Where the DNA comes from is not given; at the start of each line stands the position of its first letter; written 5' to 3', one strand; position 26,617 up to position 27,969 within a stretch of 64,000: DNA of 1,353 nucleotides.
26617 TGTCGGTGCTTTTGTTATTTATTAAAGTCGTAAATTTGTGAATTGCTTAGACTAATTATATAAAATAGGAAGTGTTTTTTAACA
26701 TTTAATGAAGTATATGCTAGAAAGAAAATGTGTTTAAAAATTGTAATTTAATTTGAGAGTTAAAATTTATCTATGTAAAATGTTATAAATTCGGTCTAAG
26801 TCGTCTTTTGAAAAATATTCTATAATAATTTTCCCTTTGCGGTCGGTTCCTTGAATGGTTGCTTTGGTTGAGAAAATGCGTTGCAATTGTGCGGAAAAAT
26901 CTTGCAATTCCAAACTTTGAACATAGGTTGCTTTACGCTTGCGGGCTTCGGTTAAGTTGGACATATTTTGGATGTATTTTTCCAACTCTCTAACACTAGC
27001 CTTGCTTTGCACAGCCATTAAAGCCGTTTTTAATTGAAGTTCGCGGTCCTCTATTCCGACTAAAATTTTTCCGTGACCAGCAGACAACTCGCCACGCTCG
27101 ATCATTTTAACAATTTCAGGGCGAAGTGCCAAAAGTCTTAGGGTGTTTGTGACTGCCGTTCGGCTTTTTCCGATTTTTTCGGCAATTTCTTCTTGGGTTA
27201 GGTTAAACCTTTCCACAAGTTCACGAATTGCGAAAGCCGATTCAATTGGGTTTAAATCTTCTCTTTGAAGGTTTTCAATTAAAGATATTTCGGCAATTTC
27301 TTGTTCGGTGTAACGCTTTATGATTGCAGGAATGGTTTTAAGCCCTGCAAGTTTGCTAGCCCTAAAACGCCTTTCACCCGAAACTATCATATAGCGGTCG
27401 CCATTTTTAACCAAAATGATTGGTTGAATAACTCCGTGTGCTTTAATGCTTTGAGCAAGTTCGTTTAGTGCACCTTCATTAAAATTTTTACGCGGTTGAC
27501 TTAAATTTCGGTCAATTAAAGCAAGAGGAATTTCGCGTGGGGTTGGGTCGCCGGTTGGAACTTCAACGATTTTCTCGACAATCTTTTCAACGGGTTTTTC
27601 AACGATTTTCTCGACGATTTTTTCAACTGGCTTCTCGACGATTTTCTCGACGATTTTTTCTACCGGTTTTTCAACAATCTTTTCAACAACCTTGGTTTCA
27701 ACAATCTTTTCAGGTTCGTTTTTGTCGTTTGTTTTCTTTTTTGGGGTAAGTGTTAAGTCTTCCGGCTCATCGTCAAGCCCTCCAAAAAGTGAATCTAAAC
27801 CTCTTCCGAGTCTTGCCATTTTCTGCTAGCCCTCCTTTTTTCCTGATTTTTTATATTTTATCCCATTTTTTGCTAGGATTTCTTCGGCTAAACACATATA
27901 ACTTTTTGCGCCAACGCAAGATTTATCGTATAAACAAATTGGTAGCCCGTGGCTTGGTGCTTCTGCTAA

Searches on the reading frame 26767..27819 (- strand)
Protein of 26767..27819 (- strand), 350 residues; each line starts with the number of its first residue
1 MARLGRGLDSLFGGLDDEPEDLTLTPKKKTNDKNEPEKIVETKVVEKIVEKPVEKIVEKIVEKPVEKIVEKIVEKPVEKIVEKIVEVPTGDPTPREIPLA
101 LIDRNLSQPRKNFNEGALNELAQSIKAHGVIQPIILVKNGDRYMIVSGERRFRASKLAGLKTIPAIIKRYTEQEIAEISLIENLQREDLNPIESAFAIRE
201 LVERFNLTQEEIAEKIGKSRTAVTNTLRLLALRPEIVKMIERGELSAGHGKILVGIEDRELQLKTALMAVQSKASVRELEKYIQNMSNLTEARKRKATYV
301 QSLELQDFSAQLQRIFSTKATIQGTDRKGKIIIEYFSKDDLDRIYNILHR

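Call 8: search_protein_families(library=pfam, proteins=[window:26767-27819:-])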
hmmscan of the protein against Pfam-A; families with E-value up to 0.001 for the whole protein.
window:26767-27819:- (350 aa): 4 families
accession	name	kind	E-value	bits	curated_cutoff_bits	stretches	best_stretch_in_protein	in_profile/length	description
PF17762.8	HTH_ParB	-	5.6e-34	116.8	22.6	1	187-287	1-101/102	ParB HTH domain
PF02195.25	ParB_N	-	5.2e-32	110.2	26.3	1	95-185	4-95/95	ParB N-terminal domain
PF23552.2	ParB_C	-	4.3e-05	23.3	23.8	1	306-348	6-49/50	ParB dimerisation domain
PF01381.28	HTH_3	-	4.4e-05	23.9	23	1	198-224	1-27/55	Helix-turn-helix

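Call 9: search_protein_families(library=ncbifam, proteins=[window:26767-27819:-])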
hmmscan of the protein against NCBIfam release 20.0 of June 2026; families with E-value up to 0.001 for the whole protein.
window:26767-27819:- (350 aa): 7 families
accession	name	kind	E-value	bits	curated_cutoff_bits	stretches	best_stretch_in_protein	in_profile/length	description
TIGR04285.1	nucleoid_noc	exception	2.6e-62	210.5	315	1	96-309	4-216/255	nucleoid occlusion protein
TIGR00180.1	parB_part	domain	1.5e-55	187.9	58.45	1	94-263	5-179/186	ParB/RepB/Spo0J family partition protein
TIGR03734.1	PRTRC_parB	hypoth_equivalog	1.6e-32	112.8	278.6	1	108-288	7-191/555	PRTRC system ParB family protein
NF010406.0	PRK13832.1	subfamily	1.3e-16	60.3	640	1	111-245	22-158/578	plasmid partitioning protein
TIGR03454.1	partition_RepB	equivalog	8.3e-13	48.4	201.5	1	95-242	65-214/325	plasmid partitioning protein RepB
NF053625.1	SerKinSerKArch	equivalog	8.7e-08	31.6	380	1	93-177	10-97/244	ADP-dependent L-serine kinase SerK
NF010440.0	PRK13866.1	equivalog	4.3e-07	29.4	522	1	117-201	89-175/336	plasmid partitioning protein RepB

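Call 12: find_encoding_contigs(protein=window:26767-27819:-, flank=10000, max_places=6)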
Protein window:26767-27819:- (350 aa): 5 contigs read that carry it; 4 places shown.
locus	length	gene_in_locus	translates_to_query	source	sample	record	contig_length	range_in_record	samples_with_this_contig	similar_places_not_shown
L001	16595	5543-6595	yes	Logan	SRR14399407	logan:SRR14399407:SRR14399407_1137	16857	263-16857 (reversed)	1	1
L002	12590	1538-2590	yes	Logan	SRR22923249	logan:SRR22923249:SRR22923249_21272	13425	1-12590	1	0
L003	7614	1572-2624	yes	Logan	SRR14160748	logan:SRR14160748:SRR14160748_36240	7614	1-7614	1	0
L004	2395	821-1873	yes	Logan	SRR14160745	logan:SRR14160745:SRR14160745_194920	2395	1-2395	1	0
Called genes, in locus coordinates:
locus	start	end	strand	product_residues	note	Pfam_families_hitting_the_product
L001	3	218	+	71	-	?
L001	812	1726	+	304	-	PF10977:DUF2797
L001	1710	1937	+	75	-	-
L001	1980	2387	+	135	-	-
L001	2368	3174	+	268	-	-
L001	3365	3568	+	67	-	PF01230:HIT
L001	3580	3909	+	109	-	-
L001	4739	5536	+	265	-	PF00142:Fer4_NifH, PF01656:CbiA, PF02374:ArsA_ATPase (weak), PF06564:CBP_BcsQ, PF07015:VirC1 (faint), PF09140:MipZ, PF10609:ParA, PF13614:AAA_31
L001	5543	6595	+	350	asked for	PF02195:ParB_N, PF17762:HTH_ParB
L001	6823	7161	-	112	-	PF13240:Zn_Ribbon_1 (weak)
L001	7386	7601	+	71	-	PF12844:HTH_19, PF13560:HTH_31, PF01381:HTH_3, PF13443:HTH_26 (weak)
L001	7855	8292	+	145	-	PF00334:NDK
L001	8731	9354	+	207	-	-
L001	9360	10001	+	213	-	-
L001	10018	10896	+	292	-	-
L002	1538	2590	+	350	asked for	PF02195:ParB_N, PF17762:HTH_ParB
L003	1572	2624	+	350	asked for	PF02195:ParB_N, PF17762:HTH_ParB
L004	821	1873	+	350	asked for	PF02195:ParB_N, PF17762:HTH_ParB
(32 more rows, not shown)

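Call 18: find_homologous_proteins(query=window:26767-27819:-, max_evalue=1e-20)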
Query window:26767-27819:- (350 aa): 5182 proteins with E <= 1e-20 among 8000 candidates; the best 120 are listed.
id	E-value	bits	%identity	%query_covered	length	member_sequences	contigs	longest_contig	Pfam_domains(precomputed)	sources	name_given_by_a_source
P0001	2.8e-213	725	99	100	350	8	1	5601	PF17762.9,PF02195.27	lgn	-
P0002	1.9e-200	683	95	100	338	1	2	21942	PF17762.9,PF02195.27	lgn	-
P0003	9.0e-200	681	95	100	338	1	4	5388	PF17762.9,PF02195.27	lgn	-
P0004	1.7e-179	614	87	100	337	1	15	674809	PF17762.9,PF02195.27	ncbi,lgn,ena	-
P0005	2.0e-179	614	87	100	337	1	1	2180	PF17762.9,PF02195.27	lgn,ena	-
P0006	6.0e-179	613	87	100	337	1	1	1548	PF17762.9,PF02195.27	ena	-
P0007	6.2e-178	609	87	100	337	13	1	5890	PF17762.9,PF02195.27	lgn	-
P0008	7.6e-178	609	84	100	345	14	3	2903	PF17762.9,PF23552.3,PF02195.27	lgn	-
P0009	6.0e-176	603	85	100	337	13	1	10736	PF17762.9,PF23552.3,PF02195.27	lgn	-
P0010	7.6e-176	602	85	100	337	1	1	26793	PF17762.9,PF23552.3,PF02195.27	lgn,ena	-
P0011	5.5e-175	600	82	100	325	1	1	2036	PF17762.9,PF23552.3,PF02195.27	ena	-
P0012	9.5e-174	596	85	100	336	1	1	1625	PF17762.9,PF23552.3,PF02195.27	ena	-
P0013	9.9e-147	507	74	99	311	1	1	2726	PF17762.9,PF02195.27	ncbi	-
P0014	3.6e-145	502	72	99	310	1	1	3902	PF01381.29,PF17762.9,PF23552.3,PF02195.27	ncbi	-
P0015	2.5e-130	453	78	80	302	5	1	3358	PF01381.29,PF17762.9,PF23552.3,PF02195.27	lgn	-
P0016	4.3e-128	446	65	99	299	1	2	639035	PF01381.29,PF17762.9,PF23552.3,PF02195.27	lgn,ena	-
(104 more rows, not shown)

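Call 19: find_encoding_contigs(protein=P0004, flank=10000, max_places=3)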
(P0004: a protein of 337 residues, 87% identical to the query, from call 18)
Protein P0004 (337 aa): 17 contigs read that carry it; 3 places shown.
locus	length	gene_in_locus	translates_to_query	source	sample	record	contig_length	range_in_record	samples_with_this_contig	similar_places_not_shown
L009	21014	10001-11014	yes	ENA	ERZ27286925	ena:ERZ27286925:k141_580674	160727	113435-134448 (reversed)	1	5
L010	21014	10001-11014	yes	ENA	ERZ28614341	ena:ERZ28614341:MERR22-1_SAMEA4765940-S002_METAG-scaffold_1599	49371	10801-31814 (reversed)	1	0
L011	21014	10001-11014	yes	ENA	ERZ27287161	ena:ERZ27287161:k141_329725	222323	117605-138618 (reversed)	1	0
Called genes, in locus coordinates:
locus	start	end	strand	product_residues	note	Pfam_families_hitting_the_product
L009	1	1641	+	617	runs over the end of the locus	PF01134:GIDA, PF07992:Pyr_redox_2 (weak), PF12831:FAD_oxidored (faint), PF21680:GIDA_C_1st, PF13932:SAM_GIDA_C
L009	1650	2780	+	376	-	-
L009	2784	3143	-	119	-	-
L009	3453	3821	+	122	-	-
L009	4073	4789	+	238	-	PF01522:Polysacc_deac_1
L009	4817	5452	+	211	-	PF00436:SSB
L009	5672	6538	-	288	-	-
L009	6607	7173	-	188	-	-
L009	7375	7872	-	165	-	-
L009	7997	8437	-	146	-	PF00334:NDK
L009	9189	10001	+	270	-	PF00142:Fer4_NifH, PF01656:CbiA, PF02374:ArsA_ATPase (weak), PF06564:CBP_BcsQ, PF09140:MipZ (weak), PF10609:ParA, PF13614:AAA_31, PF09140:MipZ (weak)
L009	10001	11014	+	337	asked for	PF02195:ParB_N, PF17762:HTH_ParB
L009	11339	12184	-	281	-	-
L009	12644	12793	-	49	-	-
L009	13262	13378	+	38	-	-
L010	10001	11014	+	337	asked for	PF02195:ParB_N, PF17762:HTH_ParB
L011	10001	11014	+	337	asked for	PF02195:ParB_N, PF17762:HTH_ParB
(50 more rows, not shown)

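Call 20: find_encoding_contigs(protein=P0016, flank=10000, max_places=2)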
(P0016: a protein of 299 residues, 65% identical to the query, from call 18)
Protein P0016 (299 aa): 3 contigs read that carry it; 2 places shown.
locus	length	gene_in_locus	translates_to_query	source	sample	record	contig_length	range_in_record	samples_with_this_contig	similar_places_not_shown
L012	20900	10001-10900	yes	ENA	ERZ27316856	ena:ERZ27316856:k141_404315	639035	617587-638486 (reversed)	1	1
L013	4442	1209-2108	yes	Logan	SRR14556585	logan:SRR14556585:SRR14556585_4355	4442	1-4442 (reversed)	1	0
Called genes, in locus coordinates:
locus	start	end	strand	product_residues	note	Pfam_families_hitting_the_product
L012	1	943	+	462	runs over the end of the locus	PF11638:DnaA_N (weak), PF00308:Bac_DnaA, PF00004:AAA, PF13401:AAA_22 (faint), PF08299:Bac_DnaA_C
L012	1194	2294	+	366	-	PF00712:DNA_pol3_beta, PF02767:DNA_pol3_beta_2, PF02768:DNA_pol3_beta_3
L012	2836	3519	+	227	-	-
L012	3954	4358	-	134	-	-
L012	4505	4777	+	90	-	-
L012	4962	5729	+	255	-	PF01522:Polysacc_deac_1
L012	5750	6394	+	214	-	PF00436:SSB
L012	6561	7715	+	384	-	PF13439:Glyco_transf_4, PF13579:Glyco_trans_4_4, PF00534:Glycos_transf_1, PF13692:Glyco_trans_1_4, PF20706:GT4-conflict (faint)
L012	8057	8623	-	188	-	PF13302:Acetyltransf_3, PF00583:Acetyltransf_1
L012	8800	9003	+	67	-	-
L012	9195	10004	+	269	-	PF00142:Fer4_NifH, PF01656:CbiA, PF02374:ArsA_ATPase (weak), PF06564:CBP_BcsQ, PF09140:MipZ, PF10609:ParA, PF13614:AAA_31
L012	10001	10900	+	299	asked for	PF02195:ParB_N, PF17762:HTH_ParB, PF01381:HTH_3 (faint), PF23552:ParB_C (weak)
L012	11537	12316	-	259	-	PF02674:Colicin_V (weak)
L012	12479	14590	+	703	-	PF06480:FtsH_ext (weak), PF00004:AAA, PF07728:AAA_5 (weak), PF17862:AAA_lid_3, PF01434:Peptidase_M41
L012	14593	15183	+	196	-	-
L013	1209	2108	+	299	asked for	PF02195:ParB_N, PF17762:HTH_ParB, PF01381:HTH_3 (faint), PF23552:ParB_C (weak)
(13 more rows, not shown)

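Call 21: find_encoding_contigs(protein=P0002, flank=10000, max_places=2)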
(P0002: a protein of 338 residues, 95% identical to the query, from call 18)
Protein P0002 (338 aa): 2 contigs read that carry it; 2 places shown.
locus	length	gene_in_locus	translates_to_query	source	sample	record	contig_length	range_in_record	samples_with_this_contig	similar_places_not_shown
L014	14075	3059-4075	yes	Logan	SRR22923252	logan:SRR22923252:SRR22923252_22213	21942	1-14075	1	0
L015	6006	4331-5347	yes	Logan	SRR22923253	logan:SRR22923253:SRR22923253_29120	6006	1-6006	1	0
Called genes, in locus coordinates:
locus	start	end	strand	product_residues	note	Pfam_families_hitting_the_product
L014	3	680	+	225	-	?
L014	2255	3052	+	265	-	PF00142:Fer4_NifH, PF01656:CbiA, PF02374:ArsA_ATPase (weak), PF06564:CBP_BcsQ, PF09140:MipZ, PF10609:ParA, PF13614:AAA_31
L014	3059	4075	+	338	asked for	PF02195:ParB_N, PF17762:HTH_ParB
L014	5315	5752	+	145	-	PF00334:NDK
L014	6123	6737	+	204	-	-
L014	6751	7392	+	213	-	-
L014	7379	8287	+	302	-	-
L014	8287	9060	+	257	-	-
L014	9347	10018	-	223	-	PF00436:SSB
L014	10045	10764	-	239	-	PF01522:Polysacc_deac_1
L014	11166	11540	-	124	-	-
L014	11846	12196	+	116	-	-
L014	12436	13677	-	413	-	-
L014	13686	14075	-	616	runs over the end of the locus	PF01134:GIDA, PF07992:Pyr_redox_2, PF12831:FAD_oxidored (weak), PF21680:GIDA_C_1st, PF13932:SAM_GIDA_C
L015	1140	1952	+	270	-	-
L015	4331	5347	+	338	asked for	PF02195:ParB_N, PF17762:HTH_ParB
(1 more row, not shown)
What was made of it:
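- The parAB operon has been inverted relative to relatives while the array stayed in place (calls 12, 19-21).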

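Call 22: find_related_loci(query=window:26767-27819:-, collection=genome_contigs, flank=10000)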
Query window:26767-27819:- (350 aa) in genome_contigs; peptide patterns used: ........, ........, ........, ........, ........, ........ (x = any residue, [..] = any of these).
599 stretches matched a pattern (row limit reached: there are more); 280 encode a relative of the query (tblastn E <= 1e-3); the best 80 are kept; 80 distinct loci.
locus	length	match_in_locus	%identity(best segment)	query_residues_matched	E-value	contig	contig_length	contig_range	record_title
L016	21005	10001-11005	85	2-350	0e+0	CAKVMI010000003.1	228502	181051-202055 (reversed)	MAG: uncultured Clostridia bacterium isolate REFINED_METABAT215_TOP10_CONTIGS_1500_ASSEMBLY_K77_MERGED__Nepal_MoBio_Fibe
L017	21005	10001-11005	87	2-350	0e+0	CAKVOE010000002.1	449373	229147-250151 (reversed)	MAG: uncultured Clostridia bacterium isolate REFINED_METABAT215_TOP10_CONTIGS_1500_ASSEMBLY_K77_MERGED__Hadza_MoBio_hadz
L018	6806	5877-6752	64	3-346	1e-132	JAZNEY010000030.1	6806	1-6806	MAG: Clostridia bacterium isolate T1900044716_TS20190182.MAGScoT_cleanbin_000052 SGB_1880_k141_1141105, whole genome sho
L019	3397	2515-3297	73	89-350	5e-130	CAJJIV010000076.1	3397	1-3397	MAG TPA_asm: uncultured Clostridiales bacterium isolate ERR321651-bin.10 genome assembly, contig: NODE_17508_length_3397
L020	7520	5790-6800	55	4-349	4e-108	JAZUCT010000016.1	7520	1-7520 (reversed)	MAG: Clostridia bacterium isolate T1900045313_YK20190002.MAGScoT_cleanbin_000055 SGB_6253_k141_785727, whole genome shot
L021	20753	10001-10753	55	96-348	3e-90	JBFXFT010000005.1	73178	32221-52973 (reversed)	MAG: Spirochaetales bacterium isolate CA_2019_TPIn_145 NODE_1210_length_73178_cov_10.808093_TPIn, whole genome shotgun s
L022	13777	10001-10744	56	96-344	1e-89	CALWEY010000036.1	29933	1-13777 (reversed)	MAG: uncultured Clostridia bacterium isolate E02__bin162 genome assembly, contig: E02__k127_2144701, whole genome shotgu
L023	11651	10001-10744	57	96-344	8e-90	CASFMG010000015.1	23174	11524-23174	uncultured Christensenella sp. isolate SI.O63.metabat-bins.3 genome assembly, contig: SI.O63.metabat-bins.3.fa_k141_1000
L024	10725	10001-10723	55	96-337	3e-84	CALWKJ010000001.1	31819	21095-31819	MAG: uncultured Clostridia bacterium isolate BRZ_BV__bin68 genome assembly, contig: BRZ_BV__NODE_1321_length_31819_cov_5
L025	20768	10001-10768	53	96-348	7e-81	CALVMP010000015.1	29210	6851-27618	MAG: uncultured Clostridia bacterium isolate BRZ_KH__bin127 genome assembly, contig: BRZ_KH__NODE_2402_length_29210_cov_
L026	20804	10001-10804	48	65-348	5e-78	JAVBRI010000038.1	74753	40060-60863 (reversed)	MAG: Lachnospiraceae bacterium isolate EPI_MAG_00191 c_000012848112, whole genome shotgun sequence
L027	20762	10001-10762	51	97-350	3e-73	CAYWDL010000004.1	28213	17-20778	MAG TPA_asm: uncultured Roseburia sp. isolate SRP315200_co2_732 genome assembly, contig: NODE_1096_length_28213_cov_6.36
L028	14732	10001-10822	48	64-348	4e-73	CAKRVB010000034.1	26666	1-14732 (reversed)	MAG: uncultured Marvinbryantia sp. isolate REFINED_METABAT215_TOP10_CONTIGS_1500_ASSEMBLY_K77_MERGED__Hadza_MoBio_hadza-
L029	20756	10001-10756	50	102-349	9e-73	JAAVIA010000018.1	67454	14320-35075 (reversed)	MAG: Lachnospiraceae bacterium isolate Mgla_MAG_2-bin_10 c_000000020386, whole genome shotgun sequence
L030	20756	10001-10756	50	102-349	6e-73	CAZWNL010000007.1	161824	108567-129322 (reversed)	MAG TPA_asm: uncultured Bacteroides sp. isolate SRP199465_co2_478 genome assembly, contig: NODE_83_length_161824_cov_29.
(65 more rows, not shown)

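Call 30: search_solved_structures(query=window:26767-27819:-, max_evalue=1e-10, show_alignments=3)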
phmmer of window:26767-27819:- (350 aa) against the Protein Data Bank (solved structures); distinct sequences matched with E-value up to 1e-10: 13.
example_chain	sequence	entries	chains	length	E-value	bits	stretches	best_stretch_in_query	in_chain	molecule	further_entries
7bnk_A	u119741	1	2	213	6.9e-51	177.1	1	96-288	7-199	ParB family protein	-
7o0n_A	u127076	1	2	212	4.8e-50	174.3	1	96-288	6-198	ParB family protein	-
7bnr_A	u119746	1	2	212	5.1e-50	174.3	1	96-288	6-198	ParB family protein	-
6sdk_A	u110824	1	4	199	1.6e-47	166.1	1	93-287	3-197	Stage 0 sporulation protein J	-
1vz0_A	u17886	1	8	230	7.4e-47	163.9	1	96-283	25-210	Chromosome-partitioning protein Spo0J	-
4umk_A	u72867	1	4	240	1.9e-43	152.7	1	102-284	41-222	PROBABLE CHROMOSOME-PARTITIONING PROTEIN PARB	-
6t1f_A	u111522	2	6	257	6.3e-43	151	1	94-294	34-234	Chromosome-partitioning protein ParB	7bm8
7ng0_A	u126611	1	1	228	3.4e-40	142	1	95-296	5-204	Nucleoid occlusion protein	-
7nfu_A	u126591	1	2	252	6.9e-40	141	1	93-296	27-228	Nucleoid occlusion protein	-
7ol9_A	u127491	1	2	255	1.6e-34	123.4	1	83-289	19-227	Nucleoid occlusion protein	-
6s6h_A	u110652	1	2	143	4.2e-21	79.3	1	175-294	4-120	Chromosome-partitioning protein ParB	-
8qa8_A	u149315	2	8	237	1.1e-16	64.8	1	89-243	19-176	Transcriptional repressor protein KorB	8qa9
6y93_A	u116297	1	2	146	1.7e-15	60.9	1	174-290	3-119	Nucleoid occlusion protein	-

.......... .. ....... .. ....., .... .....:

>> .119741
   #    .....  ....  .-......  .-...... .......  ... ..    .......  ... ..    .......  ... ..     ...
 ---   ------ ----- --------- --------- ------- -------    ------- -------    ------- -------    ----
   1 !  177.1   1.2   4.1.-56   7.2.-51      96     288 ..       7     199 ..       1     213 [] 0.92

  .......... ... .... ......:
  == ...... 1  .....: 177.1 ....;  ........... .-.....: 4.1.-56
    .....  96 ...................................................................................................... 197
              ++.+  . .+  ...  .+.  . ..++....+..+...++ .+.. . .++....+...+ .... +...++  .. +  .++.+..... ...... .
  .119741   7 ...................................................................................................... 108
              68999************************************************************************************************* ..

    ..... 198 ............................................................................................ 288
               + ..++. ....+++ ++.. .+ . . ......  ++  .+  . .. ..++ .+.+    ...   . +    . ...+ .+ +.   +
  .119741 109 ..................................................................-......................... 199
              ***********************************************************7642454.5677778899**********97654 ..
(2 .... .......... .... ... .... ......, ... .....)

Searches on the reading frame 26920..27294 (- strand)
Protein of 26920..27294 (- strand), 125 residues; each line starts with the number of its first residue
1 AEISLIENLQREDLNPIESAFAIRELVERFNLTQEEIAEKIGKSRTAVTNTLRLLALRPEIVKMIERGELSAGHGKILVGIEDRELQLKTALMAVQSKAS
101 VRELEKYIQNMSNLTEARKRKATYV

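Call 80: search_solved_structures(query=window:26920-27294:-, max_evalue=0.00001, show_alignments=5)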
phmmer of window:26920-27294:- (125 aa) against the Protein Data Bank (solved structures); distinct sequences matched with E-value up to 0.00001: 12.
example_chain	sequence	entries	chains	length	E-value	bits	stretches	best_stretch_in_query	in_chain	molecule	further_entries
7bnr_A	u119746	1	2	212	9.3e-24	86.9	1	2-112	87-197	ParB family protein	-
7o0n_A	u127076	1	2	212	9.3e-24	86.9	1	2-112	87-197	ParB family protein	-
7bnk_A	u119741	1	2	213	9.4e-24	86.9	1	2-112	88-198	ParB family protein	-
6sdk_A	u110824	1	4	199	8.3e-23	83.9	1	2-112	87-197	Stage 0 sporulation protein J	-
1vz0_A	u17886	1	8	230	9.2e-22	80.5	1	2-107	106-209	Chromosome-partitioning protein Spo0J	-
6s6h_A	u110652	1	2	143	1.1e-21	80.3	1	2-119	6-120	Chromosome-partitioning protein ParB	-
6t1f_A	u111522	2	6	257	4e-21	78.5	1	2-119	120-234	Chromosome-partitioning protein ParB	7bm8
4umk_A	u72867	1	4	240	1.2e-19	73.8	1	2-109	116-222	PROBABLE CHROMOSOME-PARTITIONING PROTEIN PARB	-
7ng0_A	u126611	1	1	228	1.4e-18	70.3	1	1-120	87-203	Nucleoid occlusion protein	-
7nfu_A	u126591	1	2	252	1.6e-18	70.1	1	1-120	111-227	Nucleoid occlusion protein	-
6y93_A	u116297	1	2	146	7e-16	61.6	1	1-113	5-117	Nucleoid occlusion protein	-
7ol9_A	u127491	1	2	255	2.8e-15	59.7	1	1-113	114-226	Nucleoid occlusion protein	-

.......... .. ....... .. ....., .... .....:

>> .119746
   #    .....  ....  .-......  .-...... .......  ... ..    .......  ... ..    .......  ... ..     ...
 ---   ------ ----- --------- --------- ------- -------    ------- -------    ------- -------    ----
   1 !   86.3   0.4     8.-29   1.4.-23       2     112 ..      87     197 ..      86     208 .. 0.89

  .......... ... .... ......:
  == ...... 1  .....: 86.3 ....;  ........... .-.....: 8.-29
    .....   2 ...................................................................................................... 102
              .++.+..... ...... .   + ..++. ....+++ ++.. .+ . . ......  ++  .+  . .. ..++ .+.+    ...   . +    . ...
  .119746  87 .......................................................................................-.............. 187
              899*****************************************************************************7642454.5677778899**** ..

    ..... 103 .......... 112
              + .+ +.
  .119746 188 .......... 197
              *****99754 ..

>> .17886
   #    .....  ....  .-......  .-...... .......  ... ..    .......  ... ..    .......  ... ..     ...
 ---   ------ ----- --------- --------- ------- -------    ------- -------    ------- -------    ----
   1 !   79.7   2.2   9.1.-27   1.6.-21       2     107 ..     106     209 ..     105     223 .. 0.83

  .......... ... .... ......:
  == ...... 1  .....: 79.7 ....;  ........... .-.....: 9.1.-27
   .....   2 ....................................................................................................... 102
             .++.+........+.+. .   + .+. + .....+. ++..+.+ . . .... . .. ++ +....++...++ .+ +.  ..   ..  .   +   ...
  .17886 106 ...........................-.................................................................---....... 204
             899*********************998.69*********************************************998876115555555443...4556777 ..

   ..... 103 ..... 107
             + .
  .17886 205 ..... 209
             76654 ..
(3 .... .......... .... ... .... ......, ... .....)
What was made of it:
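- ParB has K where Caulobacter ParB has the DNA-contacting R204 (call 80).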
